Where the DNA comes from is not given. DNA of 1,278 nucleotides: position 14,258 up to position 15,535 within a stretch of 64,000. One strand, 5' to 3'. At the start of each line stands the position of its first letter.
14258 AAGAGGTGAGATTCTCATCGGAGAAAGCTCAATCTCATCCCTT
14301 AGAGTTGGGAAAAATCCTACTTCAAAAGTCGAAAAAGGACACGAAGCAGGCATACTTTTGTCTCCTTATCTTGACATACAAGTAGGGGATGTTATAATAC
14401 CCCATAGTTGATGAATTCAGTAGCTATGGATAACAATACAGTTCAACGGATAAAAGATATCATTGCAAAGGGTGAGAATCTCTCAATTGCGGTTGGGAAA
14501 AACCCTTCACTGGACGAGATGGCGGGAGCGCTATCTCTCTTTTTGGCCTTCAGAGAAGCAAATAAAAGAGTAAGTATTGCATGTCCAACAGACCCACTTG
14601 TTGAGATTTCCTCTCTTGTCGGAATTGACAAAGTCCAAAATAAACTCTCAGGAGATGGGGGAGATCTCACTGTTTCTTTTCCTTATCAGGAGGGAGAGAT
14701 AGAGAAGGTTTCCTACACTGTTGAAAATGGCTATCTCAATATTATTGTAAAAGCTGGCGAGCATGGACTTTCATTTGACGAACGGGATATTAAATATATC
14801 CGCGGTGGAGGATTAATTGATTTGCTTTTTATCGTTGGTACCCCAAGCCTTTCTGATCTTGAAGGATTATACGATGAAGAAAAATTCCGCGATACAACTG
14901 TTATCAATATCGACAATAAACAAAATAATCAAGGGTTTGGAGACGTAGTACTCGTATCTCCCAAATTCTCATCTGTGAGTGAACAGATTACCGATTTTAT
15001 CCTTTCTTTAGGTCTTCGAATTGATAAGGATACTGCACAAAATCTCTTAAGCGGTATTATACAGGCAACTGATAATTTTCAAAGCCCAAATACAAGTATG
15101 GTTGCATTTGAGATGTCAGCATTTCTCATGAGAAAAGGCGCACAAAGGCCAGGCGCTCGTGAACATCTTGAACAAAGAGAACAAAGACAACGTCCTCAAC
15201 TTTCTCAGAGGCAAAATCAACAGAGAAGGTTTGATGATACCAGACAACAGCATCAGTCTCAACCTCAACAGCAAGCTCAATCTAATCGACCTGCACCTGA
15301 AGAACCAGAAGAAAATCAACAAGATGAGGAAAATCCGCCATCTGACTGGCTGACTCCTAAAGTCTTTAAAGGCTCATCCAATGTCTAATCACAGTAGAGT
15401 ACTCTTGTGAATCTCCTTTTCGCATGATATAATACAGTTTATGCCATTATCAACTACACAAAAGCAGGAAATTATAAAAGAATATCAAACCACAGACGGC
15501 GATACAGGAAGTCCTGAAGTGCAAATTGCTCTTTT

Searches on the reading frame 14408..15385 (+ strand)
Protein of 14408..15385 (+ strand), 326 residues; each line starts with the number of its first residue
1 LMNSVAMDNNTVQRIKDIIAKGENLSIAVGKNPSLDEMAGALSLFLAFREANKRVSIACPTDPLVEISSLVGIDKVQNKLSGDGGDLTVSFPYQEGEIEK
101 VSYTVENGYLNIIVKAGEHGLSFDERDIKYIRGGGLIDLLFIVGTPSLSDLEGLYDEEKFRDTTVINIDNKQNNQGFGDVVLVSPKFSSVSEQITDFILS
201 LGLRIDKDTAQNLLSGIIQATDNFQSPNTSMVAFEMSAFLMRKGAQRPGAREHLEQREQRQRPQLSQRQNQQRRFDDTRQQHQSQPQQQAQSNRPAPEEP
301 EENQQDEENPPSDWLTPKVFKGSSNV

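Call 10: search_protein_families(library=pfam, proteins=[window:14408-15385:+], max_evalue=0.00001)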
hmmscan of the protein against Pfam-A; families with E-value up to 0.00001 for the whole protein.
window:14408-15385:+ (326 aa): 0 families

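Call 46: search_protein_families(library=pfam, proteins=[window:14408-15385:+], max_evalue=0.01)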
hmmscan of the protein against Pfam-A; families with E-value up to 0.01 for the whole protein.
window:14408-15385:+ (326 aa): 1 family
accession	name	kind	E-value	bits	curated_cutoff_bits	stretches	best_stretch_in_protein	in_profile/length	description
PF01368.27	DHH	-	0.00098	19.8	28.1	1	29-217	6-125/125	DHH family, N-terminal domain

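Call 60: search_protein_families(library=ncbifam, proteins=[window:14408-15385:+], max_evalue=0.01)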
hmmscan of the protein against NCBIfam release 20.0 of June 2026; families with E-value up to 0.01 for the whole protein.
window:14408-15385:+ (326 aa): 1 family
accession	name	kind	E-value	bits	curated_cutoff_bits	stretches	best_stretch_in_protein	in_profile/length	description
NF053633.1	OlncasPapPhNrnA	equivalog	1.2e-06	27.8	350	1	154-259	98-202/317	bifunctional oligoribonuclease/PAP phosphatase NrnA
